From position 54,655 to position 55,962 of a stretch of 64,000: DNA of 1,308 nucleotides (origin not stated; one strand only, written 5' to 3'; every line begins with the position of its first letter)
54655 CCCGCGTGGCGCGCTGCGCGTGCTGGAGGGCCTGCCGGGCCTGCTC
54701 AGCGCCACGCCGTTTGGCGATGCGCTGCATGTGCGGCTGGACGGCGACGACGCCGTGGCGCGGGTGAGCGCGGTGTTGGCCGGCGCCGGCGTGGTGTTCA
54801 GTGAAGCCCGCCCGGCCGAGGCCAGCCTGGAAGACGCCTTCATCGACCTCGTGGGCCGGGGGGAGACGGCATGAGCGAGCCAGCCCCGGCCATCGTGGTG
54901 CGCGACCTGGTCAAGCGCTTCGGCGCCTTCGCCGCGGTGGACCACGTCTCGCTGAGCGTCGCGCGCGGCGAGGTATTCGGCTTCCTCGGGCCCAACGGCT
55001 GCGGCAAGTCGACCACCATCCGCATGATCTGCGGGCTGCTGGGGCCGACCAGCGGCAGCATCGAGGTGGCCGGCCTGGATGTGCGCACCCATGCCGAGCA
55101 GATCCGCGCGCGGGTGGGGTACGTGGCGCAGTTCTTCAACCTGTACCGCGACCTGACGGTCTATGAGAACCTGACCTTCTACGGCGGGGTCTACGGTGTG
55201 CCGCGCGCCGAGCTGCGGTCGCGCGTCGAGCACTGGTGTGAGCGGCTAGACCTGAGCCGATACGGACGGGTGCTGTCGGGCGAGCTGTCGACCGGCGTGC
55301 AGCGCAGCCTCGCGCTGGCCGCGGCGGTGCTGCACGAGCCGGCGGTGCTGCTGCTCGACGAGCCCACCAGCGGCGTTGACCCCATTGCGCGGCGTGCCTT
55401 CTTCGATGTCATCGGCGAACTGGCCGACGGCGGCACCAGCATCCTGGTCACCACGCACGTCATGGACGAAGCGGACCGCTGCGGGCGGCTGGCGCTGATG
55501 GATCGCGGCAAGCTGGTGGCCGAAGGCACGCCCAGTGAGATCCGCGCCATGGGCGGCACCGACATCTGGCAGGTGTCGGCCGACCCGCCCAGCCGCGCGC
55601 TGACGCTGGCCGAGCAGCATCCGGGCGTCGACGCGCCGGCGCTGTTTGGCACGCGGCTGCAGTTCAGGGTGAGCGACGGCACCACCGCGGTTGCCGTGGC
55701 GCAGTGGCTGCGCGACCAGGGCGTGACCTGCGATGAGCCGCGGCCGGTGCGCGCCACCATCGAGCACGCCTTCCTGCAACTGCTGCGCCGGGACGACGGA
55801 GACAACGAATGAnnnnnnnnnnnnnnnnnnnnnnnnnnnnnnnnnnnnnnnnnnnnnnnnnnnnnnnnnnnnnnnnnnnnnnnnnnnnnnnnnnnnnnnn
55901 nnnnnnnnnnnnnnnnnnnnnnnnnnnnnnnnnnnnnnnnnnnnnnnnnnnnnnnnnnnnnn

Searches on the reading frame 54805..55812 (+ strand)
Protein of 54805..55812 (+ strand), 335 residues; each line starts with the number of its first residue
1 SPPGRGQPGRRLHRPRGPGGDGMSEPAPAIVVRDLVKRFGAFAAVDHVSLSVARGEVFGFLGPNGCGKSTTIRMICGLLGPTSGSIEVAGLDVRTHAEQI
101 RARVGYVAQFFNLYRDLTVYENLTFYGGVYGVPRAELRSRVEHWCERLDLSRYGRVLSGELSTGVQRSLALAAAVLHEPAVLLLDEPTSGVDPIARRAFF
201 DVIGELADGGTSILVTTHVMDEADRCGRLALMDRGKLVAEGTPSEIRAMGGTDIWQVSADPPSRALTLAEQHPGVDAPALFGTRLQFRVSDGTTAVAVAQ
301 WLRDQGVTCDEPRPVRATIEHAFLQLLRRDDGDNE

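Call 15: search_protein_families(library=pfam, proteins=[window:54805-55812:+], max_evalue=0.00001)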
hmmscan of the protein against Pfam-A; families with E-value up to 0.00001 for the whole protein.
window:54805-55812:+ (335 aa): 2 families
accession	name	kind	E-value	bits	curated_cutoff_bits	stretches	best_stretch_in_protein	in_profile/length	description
PF00005.33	ABC_tran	-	2e-32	113.1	25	1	46-189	2-137/137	ABC transporter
PF13304.12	AAA_21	-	3.8e-15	57.2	27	1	152-218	229-298/304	AAA domain, putative AbiEii toxin, Type IV TA system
